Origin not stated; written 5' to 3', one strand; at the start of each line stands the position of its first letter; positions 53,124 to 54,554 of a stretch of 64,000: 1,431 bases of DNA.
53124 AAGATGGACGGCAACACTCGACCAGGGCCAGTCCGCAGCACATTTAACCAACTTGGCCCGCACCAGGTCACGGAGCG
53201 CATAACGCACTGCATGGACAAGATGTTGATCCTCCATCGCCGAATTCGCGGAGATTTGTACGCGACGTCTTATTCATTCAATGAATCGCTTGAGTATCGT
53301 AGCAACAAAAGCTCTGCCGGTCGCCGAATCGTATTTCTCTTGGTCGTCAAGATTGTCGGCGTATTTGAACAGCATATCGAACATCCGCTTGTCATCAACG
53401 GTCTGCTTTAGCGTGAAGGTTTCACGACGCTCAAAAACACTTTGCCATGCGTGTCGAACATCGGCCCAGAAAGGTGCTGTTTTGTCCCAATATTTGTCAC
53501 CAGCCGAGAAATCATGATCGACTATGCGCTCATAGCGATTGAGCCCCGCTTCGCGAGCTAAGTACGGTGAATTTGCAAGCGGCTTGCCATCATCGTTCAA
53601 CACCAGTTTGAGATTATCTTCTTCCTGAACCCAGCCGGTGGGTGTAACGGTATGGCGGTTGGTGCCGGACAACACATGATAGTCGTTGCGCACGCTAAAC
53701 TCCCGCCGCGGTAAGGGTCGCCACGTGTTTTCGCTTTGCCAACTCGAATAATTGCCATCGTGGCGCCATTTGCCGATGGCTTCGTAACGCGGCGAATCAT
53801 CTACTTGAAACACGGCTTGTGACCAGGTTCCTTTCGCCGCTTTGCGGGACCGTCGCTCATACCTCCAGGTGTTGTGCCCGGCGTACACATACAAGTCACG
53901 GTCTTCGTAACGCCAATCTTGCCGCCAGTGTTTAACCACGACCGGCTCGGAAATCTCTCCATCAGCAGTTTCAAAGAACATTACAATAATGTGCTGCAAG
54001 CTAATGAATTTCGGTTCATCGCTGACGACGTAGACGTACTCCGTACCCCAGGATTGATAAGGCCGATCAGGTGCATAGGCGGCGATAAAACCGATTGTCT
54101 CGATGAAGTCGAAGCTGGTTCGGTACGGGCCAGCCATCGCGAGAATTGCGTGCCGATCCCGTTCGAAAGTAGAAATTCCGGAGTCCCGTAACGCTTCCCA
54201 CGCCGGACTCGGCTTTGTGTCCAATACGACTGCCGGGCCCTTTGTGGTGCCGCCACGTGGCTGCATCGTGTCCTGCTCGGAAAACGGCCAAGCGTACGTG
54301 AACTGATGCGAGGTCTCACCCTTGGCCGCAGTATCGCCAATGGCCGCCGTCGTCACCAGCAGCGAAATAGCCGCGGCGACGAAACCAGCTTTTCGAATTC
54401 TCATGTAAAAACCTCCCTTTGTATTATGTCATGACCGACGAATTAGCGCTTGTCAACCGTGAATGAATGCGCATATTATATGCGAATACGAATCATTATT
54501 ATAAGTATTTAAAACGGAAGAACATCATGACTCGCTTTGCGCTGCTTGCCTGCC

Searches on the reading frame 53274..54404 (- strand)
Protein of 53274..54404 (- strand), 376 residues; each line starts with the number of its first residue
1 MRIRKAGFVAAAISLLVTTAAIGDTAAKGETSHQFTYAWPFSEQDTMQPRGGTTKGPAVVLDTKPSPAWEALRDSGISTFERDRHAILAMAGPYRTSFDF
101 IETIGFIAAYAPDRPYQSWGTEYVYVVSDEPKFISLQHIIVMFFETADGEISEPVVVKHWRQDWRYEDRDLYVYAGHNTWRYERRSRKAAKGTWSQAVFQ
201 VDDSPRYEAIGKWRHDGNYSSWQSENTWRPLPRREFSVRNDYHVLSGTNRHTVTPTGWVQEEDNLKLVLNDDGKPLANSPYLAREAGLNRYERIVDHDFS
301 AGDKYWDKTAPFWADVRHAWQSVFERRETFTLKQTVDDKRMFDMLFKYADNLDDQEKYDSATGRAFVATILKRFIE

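Call 8: search_protein_families(library=pfam, proteins=[window:53274-54404:-], max_evalue=0.01)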
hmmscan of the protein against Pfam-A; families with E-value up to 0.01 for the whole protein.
window:53274-54404:- (376 aa): 1 family
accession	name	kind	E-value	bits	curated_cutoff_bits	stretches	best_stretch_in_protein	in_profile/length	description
PF20311.3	DUF6607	-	5.7e-73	246.1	27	1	77-373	12-292/296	Family of unknown function (DUF6607)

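Call 9: search_protein_families(library=ncbifam, proteins=[window:53274-54404:-], max_evalue=0.01)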
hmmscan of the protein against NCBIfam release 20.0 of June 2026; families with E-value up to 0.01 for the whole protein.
window:53274-54404:- (376 aa): 0 families

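Call 27: find_homologous_proteins(query=window:53274-54404:-, max_evalue=1e-30)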
Query window:53274-54404:- (376 aa): 5563 proteins with E <= 1e-30 among 8000 candidates; the best 120 are listed.
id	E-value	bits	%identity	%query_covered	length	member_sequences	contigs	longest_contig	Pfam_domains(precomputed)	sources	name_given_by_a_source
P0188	3.1e-255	864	99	100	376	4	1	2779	PF20311.4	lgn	-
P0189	1.3e-191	655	73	100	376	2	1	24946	PF20311.4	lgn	-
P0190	2.1e-187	641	74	91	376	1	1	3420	PF20311.4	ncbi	ncbi:MAG: DUF6607 family protein [Pseudomonadales bacterium]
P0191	2.9e-187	640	70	100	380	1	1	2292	PF20311.4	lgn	-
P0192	4.5e-186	637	71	100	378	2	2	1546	PF20311.4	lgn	-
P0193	5.9e-185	633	72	98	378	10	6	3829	PF20311.4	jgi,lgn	jgi:hypothetical protein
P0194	6.2e-183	626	70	100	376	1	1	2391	PF20311.4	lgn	-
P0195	2.5e-180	618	68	100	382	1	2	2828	PF20311.4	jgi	jgi:hypothetical protein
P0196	5.9e-179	613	73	93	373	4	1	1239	PF20311.4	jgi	jgi:hypothetical protein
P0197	2.3e-178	611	69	98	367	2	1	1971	PF20311.4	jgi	jgi:hypothetical protein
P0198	5.6e-178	610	67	100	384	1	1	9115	PF20311.4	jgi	jgi:hypothetical protein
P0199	8.5e-174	596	67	100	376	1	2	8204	PF20311.4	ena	-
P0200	1.2e-173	596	66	100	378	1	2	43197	PF20311.4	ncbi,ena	-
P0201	1.5e-171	589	69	92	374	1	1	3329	PF20311.4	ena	-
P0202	1.6e-171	589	66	98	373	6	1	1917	PF20311.4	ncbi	-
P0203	1.9e-171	588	67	96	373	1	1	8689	PF20311.4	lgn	-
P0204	1.9e-171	588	67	95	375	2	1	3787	PF20311.4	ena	-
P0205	1.3e-170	586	65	99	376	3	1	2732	PF20311.4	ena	-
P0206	2.8e-170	585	65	100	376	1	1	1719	PF20311.4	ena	-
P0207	3.3e-169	581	66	98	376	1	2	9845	PF20311.4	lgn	-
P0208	1.0e-168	579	63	100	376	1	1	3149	PF20311.4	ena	-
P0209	1.3e-168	579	69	91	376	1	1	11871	PF20311.4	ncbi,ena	-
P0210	6.4e-167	573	66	93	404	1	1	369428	PF20311.4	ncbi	-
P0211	4.2e-166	571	64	99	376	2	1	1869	PF20311.4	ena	-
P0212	5.4e-166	570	65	98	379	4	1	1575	PF20311.4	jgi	jgi:hypothetical protein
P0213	2.0e-165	569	66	96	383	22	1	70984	PF20311.4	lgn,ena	-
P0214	1.6e-163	562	62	100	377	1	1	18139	PF20311.4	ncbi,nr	ncbi:MAG: hypothetical protein KUG75_07780 [Pseudomonadales bacterium]|nr:hypothetical protein [Pseu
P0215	2.6e-163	562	63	100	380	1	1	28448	PF20311.4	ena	-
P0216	6.9e-163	560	66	97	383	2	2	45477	PF20311.4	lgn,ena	-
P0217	7.1e-163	560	65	98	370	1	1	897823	PF20311.4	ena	-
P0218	1.3e-162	559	63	99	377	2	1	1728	PF20311.4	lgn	-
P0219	2.2e-162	559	61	100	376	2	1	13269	PF20311.4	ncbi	ncbi:MAG: DUF6607 family protein [Pseudomonadota bacterium]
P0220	4.3e-162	558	63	98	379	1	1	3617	PF20311.4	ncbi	ncbi:MAG: DUF6607 family protein [Pseudomonadota bacterium]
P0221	4.9e-162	557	61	98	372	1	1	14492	PF20311.4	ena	-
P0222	5.7e-162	557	64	98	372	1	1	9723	PF20311.4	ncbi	-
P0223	9.3e-162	556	62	100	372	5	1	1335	PF20311.4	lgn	-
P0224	3.0e-161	555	65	94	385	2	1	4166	PF20311.4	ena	-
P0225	3.9e-161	554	67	92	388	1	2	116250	PF20311.4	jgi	-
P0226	1.0e-159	550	64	97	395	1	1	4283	PF20311.4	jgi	-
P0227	1.6e-159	549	62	100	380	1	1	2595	PF20311.4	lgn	-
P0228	3.2e-158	545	64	98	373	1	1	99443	PF20311.4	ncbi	-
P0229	3.6e-158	545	60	100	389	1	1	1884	PF20311.4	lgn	-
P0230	3.7e-158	545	62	99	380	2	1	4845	PF20311.4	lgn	-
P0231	6.9e-158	544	62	98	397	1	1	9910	PF20311.4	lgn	-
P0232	1.1e-157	543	62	98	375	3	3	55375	PF20311.4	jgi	jgi:hypothetical protein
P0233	1.3e-157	543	64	96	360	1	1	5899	PF20311.4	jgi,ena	jgi:hypothetical protein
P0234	3.1e-157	542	62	97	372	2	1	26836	PF20311.4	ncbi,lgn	ncbi:MAG: DUF6607 family protein [Pseudomonadota bacterium]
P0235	5.8e-157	541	61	98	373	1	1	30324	PF20311.4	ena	-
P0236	8.5e-157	540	61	100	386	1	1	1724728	PF20311.4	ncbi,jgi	-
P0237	2.2e-155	536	62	98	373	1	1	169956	PF20311.4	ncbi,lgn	-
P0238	2.3e-155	535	64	91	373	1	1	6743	PF20311.4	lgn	-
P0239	4.8e-155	534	63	98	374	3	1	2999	PF20311.4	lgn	-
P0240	4.1e-154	531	62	99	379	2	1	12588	PF20311.4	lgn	-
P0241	6.7e-154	531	62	98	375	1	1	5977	PF20311.4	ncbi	ncbi:MAG: DUF6607 family protein [Parahaliea sp.]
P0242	1.9e-153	529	62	99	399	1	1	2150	PF20311.4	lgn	-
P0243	4.2e-153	528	63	91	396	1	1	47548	PF20311.4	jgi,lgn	-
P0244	5.2e-153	528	62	98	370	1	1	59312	PF20311.4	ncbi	-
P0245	9.6e-153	527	64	96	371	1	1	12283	PF20311.4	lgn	-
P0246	2.0e-152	526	60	98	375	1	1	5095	PF20311.4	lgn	-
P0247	2.3e-152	526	63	93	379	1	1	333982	PF20311.4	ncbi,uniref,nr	ncbi:DUF6607 family protein [Parahaliea mediterranea]|uniref:DUF1329 domain-containing protein n=1 T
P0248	2.8e-152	525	63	92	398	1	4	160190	PF20311.4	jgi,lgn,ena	jgi:hypothetical protein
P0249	6.5e-152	524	60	100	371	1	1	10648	PF20311.4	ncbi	ncbi:MAG: DUF6607 family protein [Pseudomonadota bacterium]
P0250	1.1e-151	523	60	96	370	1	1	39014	PF20311.4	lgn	-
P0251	2.1e-151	522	60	93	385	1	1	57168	PF20311.4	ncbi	ncbi:MAG: DUF6607 family protein [Pseudomonadota bacterium]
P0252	2.2e-151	522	64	91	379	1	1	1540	PF20311.4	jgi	jgi:hypothetical protein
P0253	2.8e-151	522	59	97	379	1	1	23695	PF20311.4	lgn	-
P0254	4.7e-151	521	59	99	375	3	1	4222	PF20311.4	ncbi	ncbi:MAG: DUF6607 family protein [Pseudomonadota bacterium]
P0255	8.2e-151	520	63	91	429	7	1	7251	PF20311.4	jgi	jgi:hypothetical protein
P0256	7.6e-150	517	61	97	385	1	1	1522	PF20311.4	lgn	-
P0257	8.4e-150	517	60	95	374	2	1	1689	PF20311.4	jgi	jgi:hypothetical protein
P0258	1.5e-149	516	59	98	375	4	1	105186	PF20311.4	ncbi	ncbi:MAG: DUF6607 family protein [Pseudomonadota bacterium]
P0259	2.3e-149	516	60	98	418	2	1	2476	PF20311.4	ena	-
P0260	2.6e-149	516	57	98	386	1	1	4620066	PF20311.4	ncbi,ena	-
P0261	8.9e-149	514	61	98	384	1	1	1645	PF20311.4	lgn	-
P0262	1.5e-148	513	61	100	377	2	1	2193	PF20311.4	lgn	-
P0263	2.3e-148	512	59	97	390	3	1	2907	PF20311.4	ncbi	ncbi:MAG: DUF6607 family protein [Pseudomonadota bacterium]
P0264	5.7e-148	511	62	94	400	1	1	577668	PF20311.4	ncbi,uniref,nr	ncbi:DUF6607 family protein [Parahaliea mediterranea]|uniref:DUF6607 family protein n=1 Tax=Parahali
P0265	6.2e-148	511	60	93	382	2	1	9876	PF20311.4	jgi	jgi:hypothetical protein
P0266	9.8e-148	510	56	99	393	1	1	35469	PF20311.4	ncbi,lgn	-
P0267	3.8e-147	508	59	99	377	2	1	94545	PF20311.4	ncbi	ncbi:MAG: DUF6607 family protein [Pseudomonadota bacterium]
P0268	4.8e-147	508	57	99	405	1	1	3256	PF20311.4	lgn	-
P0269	6.7e-147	508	61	92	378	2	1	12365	PF20311.4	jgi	jgi:hypothetical protein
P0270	6.8e-147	508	62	90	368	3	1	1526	PF20311.4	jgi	jgi:hypothetical protein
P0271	8.2e-147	507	58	97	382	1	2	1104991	PF20311.4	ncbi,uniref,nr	ncbi:DUF6607 family protein [Parahaliea aestuarii]|uniref:DUF1329 domain-containing protein n=1 Tax=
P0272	1.0e-146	507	59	98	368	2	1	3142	PF20311.4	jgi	jgi:hypothetical protein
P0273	1.4e-146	507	57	100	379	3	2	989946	PF20311.4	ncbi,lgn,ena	-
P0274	1.7e-146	506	60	93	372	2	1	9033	PF20311.4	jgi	jgi:hypothetical protein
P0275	4.5e-146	505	60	97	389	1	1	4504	PF20311.4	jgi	-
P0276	6.2e-146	504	59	96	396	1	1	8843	PF20311.4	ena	-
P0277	8.0e-146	504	59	97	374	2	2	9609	PF20311.4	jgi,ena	-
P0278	1.8e-145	503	58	94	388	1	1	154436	PF20311.4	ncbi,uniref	ncbi:DUF6607 family protein [Aliiglaciecola sp. NS0011-25]|uniref:DUF6607 family protein n=1 Tax=Ali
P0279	1.9e-145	503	58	96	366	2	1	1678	PF20311.4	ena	-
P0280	2.3e-145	502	59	98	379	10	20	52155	PF20311.4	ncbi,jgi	ncbi:MAG TPA: DUF6607 family protein [Gammaproteobacteria bacterium]|jgi:hypothetical protein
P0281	2.5e-145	502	57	100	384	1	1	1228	PF20311.4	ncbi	ncbi:MAG: DUF6607 family protein [Candidatus Rokuibacteriota bacterium]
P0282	2.6e-145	502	61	91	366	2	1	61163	PF20311.4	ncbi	ncbi:MAG TPA: DUF6607 family protein [Gammaproteobacteria bacterium]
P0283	5.4e-145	501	59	97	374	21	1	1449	PF20311.4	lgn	-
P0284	5.6e-145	501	58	95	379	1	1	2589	PF20311.4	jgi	jgi:hypothetical protein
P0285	1.0e-144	500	59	94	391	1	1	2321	PF20311.4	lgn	-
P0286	1.2e-144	500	59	95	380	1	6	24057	PF20311.4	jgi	jgi:hypothetical protein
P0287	1.5e-144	500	59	97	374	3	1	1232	PF20311.4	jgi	jgi:hypothetical protein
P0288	1.9e-144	499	58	98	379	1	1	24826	PF20311.4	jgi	jgi:hypothetical protein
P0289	2.1e-144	499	61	91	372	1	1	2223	PF20311.4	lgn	-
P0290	4.1e-144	498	58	99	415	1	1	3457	PF20311.4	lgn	-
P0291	4.1e-144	498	60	93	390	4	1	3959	PF20311.4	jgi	jgi:hypothetical protein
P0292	6.9e-144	498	58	100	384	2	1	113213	PF20311.4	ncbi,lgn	ncbi:MAG: DUF6607 family protein [Pseudomonadota bacterium]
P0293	9.6e-144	497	59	97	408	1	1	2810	PF20311.4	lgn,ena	-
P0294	4.7e-143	495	59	91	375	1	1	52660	PF20311.4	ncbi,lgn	ncbi:MAG: DUF6607 family protein [Pseudomonadota bacterium]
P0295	5.1e-143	495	59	96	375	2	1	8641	PF20311.4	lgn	-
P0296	7.8e-143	494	59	95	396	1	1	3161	PF20311.4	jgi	jgi:hypothetical protein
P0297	1.1e-142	494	59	91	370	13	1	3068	PF20311.4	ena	-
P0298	1.1e-142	494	59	98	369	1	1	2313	PF20311.4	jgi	jgi:Family of unknown function (DUF6607)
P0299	1.2e-142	494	57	97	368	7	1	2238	PF20311.4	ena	-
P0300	1.2e-142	494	59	91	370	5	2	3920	PF20311.4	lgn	-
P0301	1.4e-142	493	59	93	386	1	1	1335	PF20311.4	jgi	jgi:uncharacterized protein DUF6607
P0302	1.7e-142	493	57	97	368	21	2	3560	PF20311.4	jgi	jgi:hypothetical protein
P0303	1.8e-142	493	59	91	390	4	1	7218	PF20311.4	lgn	-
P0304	2.0e-142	493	58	95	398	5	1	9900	PF20311.4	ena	-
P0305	2.8e-142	492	56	99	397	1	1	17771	PF20311.4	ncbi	ncbi:MAG: DUF6607 family protein, partial [Pseudomonadota bacterium]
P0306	2.9e-142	492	56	99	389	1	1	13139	PF20311.4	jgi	jgi:hypothetical protein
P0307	3.2e-142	492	56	99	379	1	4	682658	PF20311.4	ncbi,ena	-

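Call 28: find_encoding_contigs(protein=P0188, flank=6000, max_places=6)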
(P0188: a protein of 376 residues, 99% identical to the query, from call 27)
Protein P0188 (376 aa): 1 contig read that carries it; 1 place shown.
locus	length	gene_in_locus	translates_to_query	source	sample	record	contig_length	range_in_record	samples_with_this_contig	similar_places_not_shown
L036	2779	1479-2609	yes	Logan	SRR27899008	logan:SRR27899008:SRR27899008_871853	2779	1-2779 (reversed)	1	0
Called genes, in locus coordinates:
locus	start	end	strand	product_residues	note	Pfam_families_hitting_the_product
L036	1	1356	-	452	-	?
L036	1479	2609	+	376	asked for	PF20311:DUF6607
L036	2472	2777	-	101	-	?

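Call 29: find_encoding_contigs(protein=P0189, flank=8000, max_places=4)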
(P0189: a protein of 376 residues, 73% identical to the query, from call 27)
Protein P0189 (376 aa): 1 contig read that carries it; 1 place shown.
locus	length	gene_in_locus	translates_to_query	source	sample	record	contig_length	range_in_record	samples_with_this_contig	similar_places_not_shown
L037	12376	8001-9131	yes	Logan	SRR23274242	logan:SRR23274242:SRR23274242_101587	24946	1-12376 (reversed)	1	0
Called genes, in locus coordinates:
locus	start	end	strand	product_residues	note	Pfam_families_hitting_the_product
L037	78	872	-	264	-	-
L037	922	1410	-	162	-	-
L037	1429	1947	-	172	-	PF00578:AhpC-TSA, PF08534:Redoxin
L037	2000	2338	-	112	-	PF03992:ABM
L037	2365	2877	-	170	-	PF06228:ChuX_HutX, PF05171:HemS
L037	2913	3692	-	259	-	PF00005:ABC_tran, PF13304:AAA_21 (faint)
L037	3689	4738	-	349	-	PF01032:FecCD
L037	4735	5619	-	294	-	PF01497:Peripla_BP_2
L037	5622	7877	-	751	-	PF07715:Plug, PF00593:TonB_dep_Rec_b-barrel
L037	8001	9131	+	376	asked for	PF20311:DUF6607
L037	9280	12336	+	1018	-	PF13700:DUF4158, PF01526:DDE_Tnp_Tn3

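Call 34: find_encoding_contigs(protein=window:53274-54404:-, flank=5000, max_places=10)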
Protein window:53274-54404:- (376 aa): 7 contigs read that carry it; 4 places shown.
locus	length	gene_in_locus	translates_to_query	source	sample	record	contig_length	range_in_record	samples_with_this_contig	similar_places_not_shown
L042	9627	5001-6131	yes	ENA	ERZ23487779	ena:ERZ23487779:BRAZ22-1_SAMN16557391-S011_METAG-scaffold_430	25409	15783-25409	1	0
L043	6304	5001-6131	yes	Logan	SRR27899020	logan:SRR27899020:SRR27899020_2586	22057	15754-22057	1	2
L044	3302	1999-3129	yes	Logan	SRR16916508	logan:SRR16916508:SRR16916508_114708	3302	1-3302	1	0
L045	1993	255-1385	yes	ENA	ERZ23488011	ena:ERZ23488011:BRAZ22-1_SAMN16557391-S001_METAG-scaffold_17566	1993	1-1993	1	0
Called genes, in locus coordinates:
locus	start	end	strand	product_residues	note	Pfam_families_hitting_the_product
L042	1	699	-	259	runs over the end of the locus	PF00005:ABC_tran, PF13304:AAA_21 (weak)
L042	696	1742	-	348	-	PF01032:FecCD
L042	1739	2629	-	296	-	PF01497:Peripla_BP_2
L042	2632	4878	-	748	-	PF07715:Plug, PF00593:TonB_dep_Rec_b-barrel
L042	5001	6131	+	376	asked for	PF20311:DUF6607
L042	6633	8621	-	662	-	PF00657:Lipase_GDSL (faint), PF13472:Lipase_GDSL_2, PF13365:Trypsin_2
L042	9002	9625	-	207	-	?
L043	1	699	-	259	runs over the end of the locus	PF00005:ABC_tran, PF13304:AAA_21 (weak)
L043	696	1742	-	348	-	PF01032:FecCD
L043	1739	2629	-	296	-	PF01497:Peripla_BP_2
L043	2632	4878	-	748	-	PF07715:Plug, PF00593:TonB_dep_Rec_b-barrel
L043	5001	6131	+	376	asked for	PF20311:DUF6607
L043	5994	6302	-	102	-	?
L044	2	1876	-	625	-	?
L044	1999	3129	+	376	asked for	PF20311:DUF6607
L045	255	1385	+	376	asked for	PF20311:DUF6607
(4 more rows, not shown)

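Call 44: find_related_loci(query=window:53274-54404:-, collection=metagenome_contigs, flank=4000)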
Query window:53274-54404:- (376 aa) in metagenome_contigs; peptide patterns used: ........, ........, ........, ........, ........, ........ (x = any residue, [..] = any of these).
600 stretches matched a pattern (row limit reached: there are more); 584 encode a relative of the query (tblastn E <= 1e-3); the best 80 are kept; 80 distinct loci.
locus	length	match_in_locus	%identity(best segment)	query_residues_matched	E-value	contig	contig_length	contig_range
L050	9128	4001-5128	66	1-376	1e-176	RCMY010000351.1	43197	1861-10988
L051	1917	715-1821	63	8-376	3e-170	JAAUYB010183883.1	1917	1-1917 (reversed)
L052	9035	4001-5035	63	31-375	4e-153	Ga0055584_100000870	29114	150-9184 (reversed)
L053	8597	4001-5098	59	10-375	4e-145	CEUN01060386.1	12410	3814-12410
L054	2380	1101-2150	59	26-375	2e-154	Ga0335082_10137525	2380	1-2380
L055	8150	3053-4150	58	10-375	9e-145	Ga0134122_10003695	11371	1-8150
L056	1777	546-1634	58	9-375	1e-156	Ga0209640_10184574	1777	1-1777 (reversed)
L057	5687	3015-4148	55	2-375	1e-145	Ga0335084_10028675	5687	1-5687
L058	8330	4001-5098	59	9-375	5e-144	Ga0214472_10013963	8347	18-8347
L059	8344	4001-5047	58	27-375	3e-143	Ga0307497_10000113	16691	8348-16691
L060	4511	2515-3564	59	26-375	2e-145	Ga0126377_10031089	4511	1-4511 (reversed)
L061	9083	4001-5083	56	14-375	3e-142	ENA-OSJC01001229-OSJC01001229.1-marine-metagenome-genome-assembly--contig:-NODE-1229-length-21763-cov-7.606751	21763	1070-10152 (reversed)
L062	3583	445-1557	55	9-376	4e-147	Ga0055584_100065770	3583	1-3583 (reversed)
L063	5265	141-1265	53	5-376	2e-142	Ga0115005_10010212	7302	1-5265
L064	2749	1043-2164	55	3-375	2e-149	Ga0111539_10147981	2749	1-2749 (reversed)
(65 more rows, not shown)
